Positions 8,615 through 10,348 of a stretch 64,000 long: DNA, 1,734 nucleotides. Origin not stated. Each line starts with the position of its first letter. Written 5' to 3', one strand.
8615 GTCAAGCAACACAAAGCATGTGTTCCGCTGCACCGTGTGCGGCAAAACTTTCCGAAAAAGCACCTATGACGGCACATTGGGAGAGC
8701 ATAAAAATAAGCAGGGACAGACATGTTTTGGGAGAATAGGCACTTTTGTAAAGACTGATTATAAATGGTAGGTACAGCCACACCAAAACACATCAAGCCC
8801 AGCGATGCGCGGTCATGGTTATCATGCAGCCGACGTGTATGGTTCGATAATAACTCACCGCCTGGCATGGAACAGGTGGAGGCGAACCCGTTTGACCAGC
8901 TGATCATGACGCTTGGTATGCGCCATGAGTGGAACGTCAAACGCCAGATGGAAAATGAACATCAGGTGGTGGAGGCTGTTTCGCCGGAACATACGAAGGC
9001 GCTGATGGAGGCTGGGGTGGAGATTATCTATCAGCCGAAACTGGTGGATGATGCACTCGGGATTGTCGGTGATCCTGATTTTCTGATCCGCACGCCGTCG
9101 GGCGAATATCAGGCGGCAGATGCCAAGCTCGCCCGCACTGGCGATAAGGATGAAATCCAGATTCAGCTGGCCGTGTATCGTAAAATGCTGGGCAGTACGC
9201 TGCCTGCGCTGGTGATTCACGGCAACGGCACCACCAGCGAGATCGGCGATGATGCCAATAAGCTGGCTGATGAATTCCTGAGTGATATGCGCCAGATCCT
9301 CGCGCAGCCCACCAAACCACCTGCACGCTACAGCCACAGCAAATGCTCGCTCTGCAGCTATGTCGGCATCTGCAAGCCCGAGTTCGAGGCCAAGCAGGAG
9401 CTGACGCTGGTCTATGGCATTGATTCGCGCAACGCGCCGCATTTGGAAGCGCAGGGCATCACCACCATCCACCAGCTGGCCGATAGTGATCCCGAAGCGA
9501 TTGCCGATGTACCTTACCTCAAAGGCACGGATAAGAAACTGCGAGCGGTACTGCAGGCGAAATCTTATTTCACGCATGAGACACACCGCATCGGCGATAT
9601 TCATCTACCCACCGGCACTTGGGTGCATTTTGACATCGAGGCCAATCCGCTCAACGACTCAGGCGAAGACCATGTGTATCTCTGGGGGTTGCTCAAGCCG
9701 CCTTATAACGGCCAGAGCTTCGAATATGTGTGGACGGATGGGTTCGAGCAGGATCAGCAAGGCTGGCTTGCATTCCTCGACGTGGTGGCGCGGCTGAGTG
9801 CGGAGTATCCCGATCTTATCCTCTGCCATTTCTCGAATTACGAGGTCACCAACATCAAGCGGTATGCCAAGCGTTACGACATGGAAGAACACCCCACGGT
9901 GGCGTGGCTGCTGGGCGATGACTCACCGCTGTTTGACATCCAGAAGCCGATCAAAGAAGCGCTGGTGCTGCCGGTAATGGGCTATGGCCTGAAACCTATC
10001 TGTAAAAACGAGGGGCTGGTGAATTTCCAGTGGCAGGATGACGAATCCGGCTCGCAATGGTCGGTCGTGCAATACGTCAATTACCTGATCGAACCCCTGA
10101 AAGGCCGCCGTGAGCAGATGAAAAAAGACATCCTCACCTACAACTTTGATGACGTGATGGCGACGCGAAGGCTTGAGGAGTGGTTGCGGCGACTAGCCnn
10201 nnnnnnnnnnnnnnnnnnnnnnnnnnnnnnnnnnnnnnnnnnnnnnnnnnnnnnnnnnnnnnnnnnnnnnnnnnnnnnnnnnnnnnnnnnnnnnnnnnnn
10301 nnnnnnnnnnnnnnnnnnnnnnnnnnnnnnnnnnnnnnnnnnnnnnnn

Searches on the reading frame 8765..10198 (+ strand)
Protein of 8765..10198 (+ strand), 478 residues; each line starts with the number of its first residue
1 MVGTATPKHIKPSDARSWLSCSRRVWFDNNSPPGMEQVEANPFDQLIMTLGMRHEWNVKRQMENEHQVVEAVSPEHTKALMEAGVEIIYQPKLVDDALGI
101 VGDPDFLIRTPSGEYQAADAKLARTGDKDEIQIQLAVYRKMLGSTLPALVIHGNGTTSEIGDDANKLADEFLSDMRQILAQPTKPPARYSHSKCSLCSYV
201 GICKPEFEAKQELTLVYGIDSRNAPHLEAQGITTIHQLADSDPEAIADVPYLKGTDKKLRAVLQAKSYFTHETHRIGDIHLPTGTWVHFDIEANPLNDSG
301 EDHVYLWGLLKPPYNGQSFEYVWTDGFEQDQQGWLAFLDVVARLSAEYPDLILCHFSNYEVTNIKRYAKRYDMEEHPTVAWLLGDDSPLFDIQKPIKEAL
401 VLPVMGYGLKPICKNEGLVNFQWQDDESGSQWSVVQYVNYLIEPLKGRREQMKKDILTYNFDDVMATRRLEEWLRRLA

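Call 3: search_protein_families(library=pfam, proteins=[window:8765-10198:+], max_evalue=0.01)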
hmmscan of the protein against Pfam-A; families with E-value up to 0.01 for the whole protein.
window:8765-10198:+ (478 aa): 2 families
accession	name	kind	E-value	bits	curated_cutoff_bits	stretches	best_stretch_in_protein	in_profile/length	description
PF13482.12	RNase_H_2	-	9.3e-18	65.1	22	1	288-474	2-164/165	RNase_H superfamily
PF12705.13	PDDEXK_1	-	3.1e-05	24.5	22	1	50-204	75-247/247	PD-(D/E)XK nuclease superfamily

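Call 4: search_protein_families(library=padloc, proteins=[window:8765-10198:+], max_evalue=0.01)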
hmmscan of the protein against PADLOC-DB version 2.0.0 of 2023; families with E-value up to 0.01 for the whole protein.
window:8765-10198:+ (478 aa): 10 families
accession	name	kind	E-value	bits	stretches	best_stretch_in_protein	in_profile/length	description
PDLC00943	Cas4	-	5.2e-13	47.3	1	11-205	2-180/180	CRISPR-associated protein Cas4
PDLC01250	Cas4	-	3.9e-10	38.3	1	11-204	2-168/168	"CAS-I,CAS-II,CAS-III,CAS-IV,CAS-V,CAS-VI; acquisition_associated"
PDLC01447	Cas4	-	2.2e-09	36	1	9-206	4-160/161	"CAS-I,CAS-II,CAS-III,CAS-IV,CAS-V,CAS-VI; acquisition_associated"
PDLC01747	Cas1g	-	5.1e-08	30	1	65-212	36-185/523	-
PDLC01773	Cas4c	-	5e-06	24.1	1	84-212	70-201/229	-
PDLC00944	Cas4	-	4.3e-05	21.8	1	83-204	50-177/177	Cas4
PDLC01611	Cas4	-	0.0012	17.1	1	159-204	113-157/158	"CAS-I,CAS-II,CAS-III,CAS-IV,CAS-V,CAS-VI; acquisition_associated"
PDLC00060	DruK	-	0.0013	16.2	1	92-212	135-268/347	PD-(D/E)XK nuclease superfamily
PDLC02083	Cas4_II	-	0.0033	15.9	1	16-204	8-184/186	-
PDLC01771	Cas4b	-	0.0083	14.3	0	162-203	118-158/162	-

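Call 6: search_protein_families(library=ncbifam, proteins=[window:8765-10198:+], max_evalue=0.01)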
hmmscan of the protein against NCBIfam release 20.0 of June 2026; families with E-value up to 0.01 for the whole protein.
window:8765-10198:+ (478 aa): 3 families
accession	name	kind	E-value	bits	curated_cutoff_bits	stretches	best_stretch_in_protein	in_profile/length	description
TIGR03491.1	TIGR03491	subfamily_domain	4.1e-62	210.7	97.45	1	12-474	3-462/462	TM0106 family RecB-like putative nuclease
TIGR00372.1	cas4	equivalog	2e-12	47.3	65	1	11-205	2-180/180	CRISPR-associated protein Cas4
NF049935.1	cas4g_cas1g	exception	0.00051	18.6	560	1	143-206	125-192/546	CRISPR-associated endonuclease Cas4g/Cas1g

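Call 9: find_homologous_proteins(query=window:8765-10198:+, max_evalue=1e-10)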
Query window:8765-10198:+ (478 aa): 547 proteins with E <= 1e-10 among 6860 candidates; the best 120 are listed.
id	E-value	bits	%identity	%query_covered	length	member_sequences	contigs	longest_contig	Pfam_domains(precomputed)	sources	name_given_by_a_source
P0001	0.0e+0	1058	96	98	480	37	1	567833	PF12705.14,PF13482.13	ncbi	-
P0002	4.2e-275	931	83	99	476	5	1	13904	PF12705.14,PF13482.13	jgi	-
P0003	1.1e-274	930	83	98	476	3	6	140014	PF13482.13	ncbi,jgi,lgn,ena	-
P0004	1.7e-268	909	80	99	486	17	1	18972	PF12705.14,PF13482.13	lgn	-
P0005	5.8e-252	855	76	98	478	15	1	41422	PF13482.13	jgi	jgi:predicted RecB family nuclease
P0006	5.4e-244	828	74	98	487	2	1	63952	PF13482.13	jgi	jgi:predicted RecB family nuclease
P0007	9.9e-231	785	70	98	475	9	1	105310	PF12705.14,PF13482.13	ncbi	ncbi:MAG: TM0106 family RecB-like putative nuclease [Alphaproteobacteria bacterium]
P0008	6.8e-228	775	70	98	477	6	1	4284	PF13482.13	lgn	-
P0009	5.3e-220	749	68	100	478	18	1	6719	PF13482.13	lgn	-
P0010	1.3e-219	748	68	99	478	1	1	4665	PF01930.24,PF13482.13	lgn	-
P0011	9.7e-218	742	67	98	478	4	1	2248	PF13482.13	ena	-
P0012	1.9e-214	731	66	98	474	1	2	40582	PF13482.13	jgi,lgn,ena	jgi:uncharacterized protein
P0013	1.8e-213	728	65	98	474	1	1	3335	PF12705.14,PF13482.13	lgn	-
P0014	3.0e-212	724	66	98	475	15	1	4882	PF01930.24,PF12705.14,PF13482.13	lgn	-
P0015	1.6e-211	721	64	98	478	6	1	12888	PF13482.13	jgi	-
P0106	2.8e-171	589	55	99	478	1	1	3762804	PF13482.13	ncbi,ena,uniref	ncbi:TM0106 family RecB-like putative nuclease [Neptuniibacter marinus]|uniref:TM0106 family RecB-li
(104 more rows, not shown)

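Call 10: find_related_loci(query=window:8765-10198:+, collection=genome_contigs, flank=8000)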
Query window:8765-10198:+ (478 aa) in genome_contigs; peptide patterns used: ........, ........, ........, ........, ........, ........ (x = any residue, [..] = any of these).
61 stretches matched a pattern; 48 encode a relative of the query (tblastn E <= 1e-3); 46 distinct loci.
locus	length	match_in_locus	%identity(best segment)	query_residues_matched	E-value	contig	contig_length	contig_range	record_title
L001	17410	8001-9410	96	8-477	0e+0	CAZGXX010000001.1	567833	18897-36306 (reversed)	MAG TPA_asm: uncultured Azospirillum sp. isolate SRP296810_co1_155 genome assembly, contig: NODE_2_length_567833_cov_11.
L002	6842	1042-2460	96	5-477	0e+0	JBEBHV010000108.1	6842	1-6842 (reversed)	MAG: Rickettsiales bacterium isolate SF1_2_7 NODE_11233_length_6842_cov_3.710811, whole genome shotgun sequence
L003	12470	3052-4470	96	5-477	0e+0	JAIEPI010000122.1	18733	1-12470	MAG: Rickettsiales bacterium isolate co.spades.DASTOOL.2.5kb_001 c_000000436387, whole genome shotgun sequence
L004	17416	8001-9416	85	5-477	0e+0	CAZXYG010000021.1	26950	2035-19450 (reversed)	MAG TPA_asm: uncultured Rickettsiales bacterium isolate SRP124282_co10_168 genome assembly, contig: NODE_224_length_2695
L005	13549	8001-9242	81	72-478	0e+0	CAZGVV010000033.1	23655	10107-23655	MAG TPA_asm: uncultured Rickettsiales bacterium isolate SRP170004_co1_620 genome assembly, contig: NODE_3234_length_2365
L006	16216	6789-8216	83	2-477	0e+0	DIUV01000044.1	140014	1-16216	MAG TPA_asm: Alphaproteobacteria bacterium UBA6149 UBA6149_contig_14197, whole genome shotgun sequence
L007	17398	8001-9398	68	9-475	0e+0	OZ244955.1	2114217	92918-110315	MAG: Rickettsiales bacterium isolate 351a7792-30f9-4e5e-aadd-1944ae5c27b2 genome assembly, chromosome: 1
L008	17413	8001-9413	67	5-475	0e+0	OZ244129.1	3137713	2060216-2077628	MAG: Hyphomicrobiales bacterium isolate 169a0420-0856-42ba-af1d-4fd8034e3f1c genome assembly, chromosome: 1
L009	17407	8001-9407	65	8-478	0e+0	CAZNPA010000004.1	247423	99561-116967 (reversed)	MAG TPA_asm: uncultured Rickettsiales bacterium isolate binchicken_co199_43 genome assembly, contig: NODE_43_length_2474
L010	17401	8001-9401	67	9-475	0e+0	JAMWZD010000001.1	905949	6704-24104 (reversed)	MAG: Rickettsiales bacterium isolate MSM10 MSM10_1, whole genome shotgun sequence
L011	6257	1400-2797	60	10-476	0e+0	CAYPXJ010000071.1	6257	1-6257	MAG TPA_asm: uncultured Rickettsiales bacterium isolate binchicken_co311_73 genome assembly, contig: NODE_18312_length_6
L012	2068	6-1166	66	92-478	0e+0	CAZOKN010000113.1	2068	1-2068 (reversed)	MAG TPA_asm: uncultured Rickettsiaceae bacterium isolate SRP286056_co1_34 genome assembly, contig: NODE_103612_length_20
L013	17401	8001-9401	58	10-477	5e-178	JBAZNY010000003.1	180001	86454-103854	MAG: Bdellovibrionales bacterium isolate SO_2017_LW4_81 scaffold_263_c1_LW137-91_2017, whole genome shotgun sequence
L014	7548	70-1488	55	4-477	6e-178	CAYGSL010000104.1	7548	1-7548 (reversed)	MAG TPA_asm: uncultured Pseudomonadales bacterium isolate ERP117304_co3_188 genome assembly, contig: NODE_13973_length_7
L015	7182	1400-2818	54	2-475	4e-175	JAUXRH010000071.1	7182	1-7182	MAG: Nitrosomonas sp. isolate C12_maxbin.059 C12_k141_15381, whole genome shotgun sequence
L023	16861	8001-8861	82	192-478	4e-165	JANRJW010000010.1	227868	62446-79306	MAG: Alphaproteobacteria bacterium isolate bins.290 k141_2283291, whole genome shotgun sequence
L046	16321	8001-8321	50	373-478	1e-28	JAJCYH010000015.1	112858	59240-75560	MAG: Saprospiraceae bacterium isolate OFTM152 OFTM152_14, whole genome shotgun sequence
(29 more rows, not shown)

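Call 25: find_encoding_contigs(protein=P0001, flank=10000, max_places=4)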
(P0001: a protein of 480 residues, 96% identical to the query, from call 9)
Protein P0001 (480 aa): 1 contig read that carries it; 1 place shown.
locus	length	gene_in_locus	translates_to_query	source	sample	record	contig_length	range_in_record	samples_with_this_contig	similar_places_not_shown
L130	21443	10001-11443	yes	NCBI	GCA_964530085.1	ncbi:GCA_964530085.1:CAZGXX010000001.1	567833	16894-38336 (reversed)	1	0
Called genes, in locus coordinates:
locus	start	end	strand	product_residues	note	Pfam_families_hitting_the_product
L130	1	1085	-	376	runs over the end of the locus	PF01098:FTSW_RODA_SPOVE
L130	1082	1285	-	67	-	-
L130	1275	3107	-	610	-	PF03717:PBP_dimer, PF00905:Transpeptidase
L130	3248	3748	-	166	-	-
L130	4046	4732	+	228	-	PF01161:PBP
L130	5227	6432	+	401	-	PF18871:HEPN_Toprim_N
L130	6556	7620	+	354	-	PF00589:Phage_integrase, PF22823:MrpR_C_cat (weak)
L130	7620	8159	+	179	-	-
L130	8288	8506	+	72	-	-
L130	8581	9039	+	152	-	PF07120:DUF1376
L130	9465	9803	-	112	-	PF12599:DUF3768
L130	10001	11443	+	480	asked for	PF12705:PDDEXK_1 (faint), PF13482:RNase_H_2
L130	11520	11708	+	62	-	-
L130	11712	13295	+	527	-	PF12161:HsdM_N, PF02384:N6_Mtase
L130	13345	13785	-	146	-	-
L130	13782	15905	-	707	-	PF04313:HSDR_N, PF04851:ResIII, PF18766:SWI2_SNF2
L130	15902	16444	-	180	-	PF04471:Mrr_cat, PF22722:NA-iREase1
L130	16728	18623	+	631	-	PF01420:Methylase_S, PF00078:RVT_1 (weak)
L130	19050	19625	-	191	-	-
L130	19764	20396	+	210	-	PF19570:DUF6088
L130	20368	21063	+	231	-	-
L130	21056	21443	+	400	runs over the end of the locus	PF10544:T5orf172, PF13455:MUG113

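Call 26: find_encoding_contigs(protein=P0106, flank=8000, max_places=2)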
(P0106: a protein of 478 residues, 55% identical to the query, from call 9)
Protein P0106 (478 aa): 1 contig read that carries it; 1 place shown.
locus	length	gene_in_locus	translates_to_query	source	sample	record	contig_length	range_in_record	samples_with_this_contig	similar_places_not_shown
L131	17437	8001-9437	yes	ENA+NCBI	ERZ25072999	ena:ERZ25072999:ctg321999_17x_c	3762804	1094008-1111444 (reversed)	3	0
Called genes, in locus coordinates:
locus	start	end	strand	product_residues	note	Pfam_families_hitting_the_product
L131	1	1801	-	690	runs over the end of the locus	PF00580:UvrD-helicase, PF13245:AAA_19, PF13604:AAA_30 (faint), PF13538:UvrD_C_2 (faint), PF13361:UvrD_C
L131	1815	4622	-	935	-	PF01555:N6_N4_Mtase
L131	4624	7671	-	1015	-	PF04851:ResIII, PF19778:RE_endonuc (weak)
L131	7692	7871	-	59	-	PF12728:HTH_17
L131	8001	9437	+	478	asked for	PF13482:RNase_H_2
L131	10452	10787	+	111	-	PF01381:HTH_3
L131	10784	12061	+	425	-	PF13657:Couple_hipA, PF07804:HipA_C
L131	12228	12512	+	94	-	-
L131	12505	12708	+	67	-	-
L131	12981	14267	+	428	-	PF20172:DUF6538, PF00589:Phage_integrase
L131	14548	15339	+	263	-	-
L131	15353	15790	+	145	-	-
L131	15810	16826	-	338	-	-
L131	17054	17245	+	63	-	-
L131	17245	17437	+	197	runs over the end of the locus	-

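Call 27: find_encoding_contigs(protein=P0003, flank=8000, max_places=4)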
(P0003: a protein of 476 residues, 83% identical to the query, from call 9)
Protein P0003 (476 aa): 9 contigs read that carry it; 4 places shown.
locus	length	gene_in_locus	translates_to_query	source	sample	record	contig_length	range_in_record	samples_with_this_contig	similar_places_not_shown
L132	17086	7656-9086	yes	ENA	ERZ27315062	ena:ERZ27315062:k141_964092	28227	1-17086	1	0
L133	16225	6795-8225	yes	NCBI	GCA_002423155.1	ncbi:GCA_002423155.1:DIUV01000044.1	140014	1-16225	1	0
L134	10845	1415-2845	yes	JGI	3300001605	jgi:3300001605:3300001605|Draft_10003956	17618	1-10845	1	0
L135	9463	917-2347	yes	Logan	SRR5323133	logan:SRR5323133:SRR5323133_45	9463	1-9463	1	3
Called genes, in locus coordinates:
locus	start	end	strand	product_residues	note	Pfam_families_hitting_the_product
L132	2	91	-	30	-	?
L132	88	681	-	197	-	PF02195:ParB_N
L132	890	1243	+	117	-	PF12599:DUF3768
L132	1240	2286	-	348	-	PF00145:DNA_methylase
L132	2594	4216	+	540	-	PF00005:ABC_tran (faint), PF13304:AAA_21, PF14491:DUF4435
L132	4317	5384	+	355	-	PF00589:Phage_integrase, PF22823:MrpR_C_cat (weak)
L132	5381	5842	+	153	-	-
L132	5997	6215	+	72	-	-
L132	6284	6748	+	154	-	PF07120:DUF1376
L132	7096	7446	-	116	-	PF12599:DUF3768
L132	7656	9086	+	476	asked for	PF13482:RNase_H_2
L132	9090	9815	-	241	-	PF13676:TIR_2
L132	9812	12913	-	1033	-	PF02384:N6_Mtase, PF20473:MmeI_Mtase, PF07669:Eco57I, PF12950:TaqI_C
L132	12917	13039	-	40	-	-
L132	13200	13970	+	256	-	PF00149:Metallophos, PF12850:Metallophos_2 (weak)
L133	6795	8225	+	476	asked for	PF13482:RNase_H_2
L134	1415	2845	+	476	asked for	PF13482:RNase_H_2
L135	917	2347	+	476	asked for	PF13482:RNase_H_2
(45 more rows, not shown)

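Call 34: search_protein_families(library=pfam, alignment_id=A2, max_evalue=0.001)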
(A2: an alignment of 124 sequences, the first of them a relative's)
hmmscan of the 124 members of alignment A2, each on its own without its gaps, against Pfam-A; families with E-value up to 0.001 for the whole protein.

A. member 1, L002:198-1019:- (274 aa): 2 families
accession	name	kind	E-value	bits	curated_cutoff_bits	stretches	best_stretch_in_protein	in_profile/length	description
PF11459.13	AbiEi_3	-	4e-56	189.4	26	1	116-264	3-157/157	Transcriptional regulator, AbiEi antitoxin, Type IV TA system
PF17194.10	AbiEi_3_N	-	1e-30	106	26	1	20-112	1-93/93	Transcriptional regulator, AbiEi antitoxin N-terminal domain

B. families by the number of members that match (of 124 scanned): 167 families (the first 25 are shown)
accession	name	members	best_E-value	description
PF13185.12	GAF_2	10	9.2e-13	GAF domain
PF01590.32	GAF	10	2.7e-06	GAF domain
PF13487.12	HD_5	9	8.8e-32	HD domain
PF01966.28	HD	9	7.7e-17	HD domain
PF04851.21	ResIII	9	1.2e-14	Type III restriction enzyme, res subunit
PF13191.12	AAA_16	9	1.6e-09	AAA ATPase domain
PF13177.12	DNA_pol3_delta2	8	1.2e-45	DNA polymerase III, delta subunit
PF22608.2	DNAX_ATPase_lid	8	1.1e-25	DNA polymerase III clamp loader subunit, ATPase lid domain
PF12169.13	DNA_pol3_gamma3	8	5e-25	DNA polymerase III subunits gamma and tau domain III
PF12170.13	DNA_pol3_tau_5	8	3.6e-16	DNA polymerase III tau subunit V interacting with alpha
PF00004.35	AAA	8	7.2e-13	ATPase family associated with various cellular activities (AAA)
PF13401.12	AAA_22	8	2.2e-08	AAA domain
PF05496.18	RuvB_N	8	2.3e-08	Holliday junction DNA helicase RuvB P-loop domain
PF13604.12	AAA_30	8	6.3e-07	AAA domain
PF07728.20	AAA_5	8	1.1e-06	AAA domain (dynein-related subfamily)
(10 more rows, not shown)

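Call 35: search_protein_families(library=padloc, alignment_id=A2, max_evalue=0.00001)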
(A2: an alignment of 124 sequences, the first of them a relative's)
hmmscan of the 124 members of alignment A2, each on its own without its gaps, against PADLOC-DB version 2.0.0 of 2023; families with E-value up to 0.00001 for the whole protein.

A. member 1, L002:198-1019:- (274 aa): 1 family
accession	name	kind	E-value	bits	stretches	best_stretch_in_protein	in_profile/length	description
PDLC02227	AbiEi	-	4.9e-88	292.6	1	16-269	1-231/233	AbiEi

B. families by the number of members that match (of 124 scanned): 211 families (the first 25 are shown)
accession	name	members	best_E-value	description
PDLC03019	MTase_I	3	5.1e-236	Type I methyltransferase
PDLC03026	MTase_I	3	1.1e-194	Type I methyltransferase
PDLC03035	MTase_I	3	9.8e-126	Type I methyltransferase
PDLC03240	MTase_II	3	4.3e-116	Type II methyltransferase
PDLC03021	MTase_I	3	6.2e-86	Type I methyltransferase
PDLC03031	MTase_I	3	5.5e-85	Type I methyltransferase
PDLC03022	MTase_I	3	3.7e-80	Type I methyltransferase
PDLC03027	MTase_I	3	2.9e-65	Type I methyltransferase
PDLC03039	MTase_I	3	4.1e-59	Type I methyltransferase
PDLC04134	mad2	3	8.5e-59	mads_2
PDLC03038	MTase_I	3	7.7e-58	Type I methyltransferase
PDLC03028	MTase_I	3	5.4e-56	Type I methyltransferase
PDLC03025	MTase_I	3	1.3e-50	Type I methyltransferase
PDLC03029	MTase_I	3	2.1e-49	Type I methyltransferase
PDLC03020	MTase_I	3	8.4e-45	Type I methyltransferase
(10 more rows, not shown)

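Call 36: search_protein_families(library=pfam, proteins=[L004:5140-6759:+, L004:7152-7934:-, L005:6168-7250:+, L005:7250-7753:+, L007:7046-7507:+, L007:7507-7944:+, L009:4793-7225:+, L009:7234-7662:+, L023:5414-8035:+, L008:5649-7454:-], max_evalue=0.001)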
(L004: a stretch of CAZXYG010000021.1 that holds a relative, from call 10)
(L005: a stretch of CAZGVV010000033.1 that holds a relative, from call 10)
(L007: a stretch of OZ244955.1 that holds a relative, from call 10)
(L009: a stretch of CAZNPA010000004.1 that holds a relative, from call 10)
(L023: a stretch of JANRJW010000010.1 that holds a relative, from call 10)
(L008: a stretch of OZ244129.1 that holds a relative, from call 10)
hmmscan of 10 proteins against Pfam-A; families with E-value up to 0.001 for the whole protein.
L004:5140-6759:+ (540 aa): 1 family
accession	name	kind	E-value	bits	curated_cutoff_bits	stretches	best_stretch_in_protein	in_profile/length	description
PF13148.11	DUF3987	-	4.1e-76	257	27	1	76-455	1-363/364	Protein of unknown function (DUF3987)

L004:7152-7934:- (261 aa): 2 families
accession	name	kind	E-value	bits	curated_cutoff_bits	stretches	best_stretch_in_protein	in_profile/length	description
PF11459.13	AbiEi_3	-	6.1e-58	195.3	26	1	101-249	3-157/157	Transcriptional regulator, AbiEi antitoxin, Type IV TA system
PF17194.10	AbiEi_3_N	-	4.7e-31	107.1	26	1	6-97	2-93/93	Transcriptional regulator, AbiEi antitoxin N-terminal domain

L005:6168-7250:+ (361 aa): 1 family
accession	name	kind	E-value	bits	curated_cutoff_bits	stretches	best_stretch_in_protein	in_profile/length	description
PF00589.27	Phage_integrase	-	7.7e-37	127.1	27.1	1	183-346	2-171/172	Phage integrase family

L005:7250-7753:+ (168 aa): 0 families

L007:7046-7507:+ (154 aa): 0 families

L007:7507-7944:+ (146 aa): 1 family
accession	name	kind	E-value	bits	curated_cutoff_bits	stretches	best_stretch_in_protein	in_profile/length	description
PF00959.24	Phage_lysozyme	-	4.6e-42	143.7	22.3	1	13-140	1-125/125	Phage lysozyme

L009:4793-7225:+ (811 aa): 2 families
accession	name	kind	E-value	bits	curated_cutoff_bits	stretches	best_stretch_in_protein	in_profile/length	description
PF13148.11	DUF3987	-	7.1e-78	262.8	27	1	345-724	1-363/364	Protein of unknown function (DUF3987)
PF13155.12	Toprim_2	-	5.1e-05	24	22.1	1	196-257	20-82/88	Toprim-like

L009:7234-7662:+ (143 aa): 0 families

L023:5414-8035:+ (874 aa): 3 families
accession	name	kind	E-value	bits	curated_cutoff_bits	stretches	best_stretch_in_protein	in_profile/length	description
PF19778.5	RE_endonuc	-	2.2e-33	114.7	23.4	1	762-871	2-106/108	Endonuclease domain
PF04851.21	ResIII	-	1.2e-14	55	22.5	1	5-250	2-162/164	Type III restriction enzyme, res subunit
PF00270.35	DEAD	-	1.3e-06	28.7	26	1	84-251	10-161/167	DEAD/DEAH box helicase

L008:5649-7454:- (602 aa): 2 families
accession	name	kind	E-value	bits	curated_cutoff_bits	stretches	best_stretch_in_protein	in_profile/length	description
PF00425.24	Chorismate_bind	-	1.1e-83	281.2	27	1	132-385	3-257/257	chorismate binding enzyme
PF01063.24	Aminotran_4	-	5.7e-41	141.2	28.5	1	398-597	2-218/223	Amino-transferase class IV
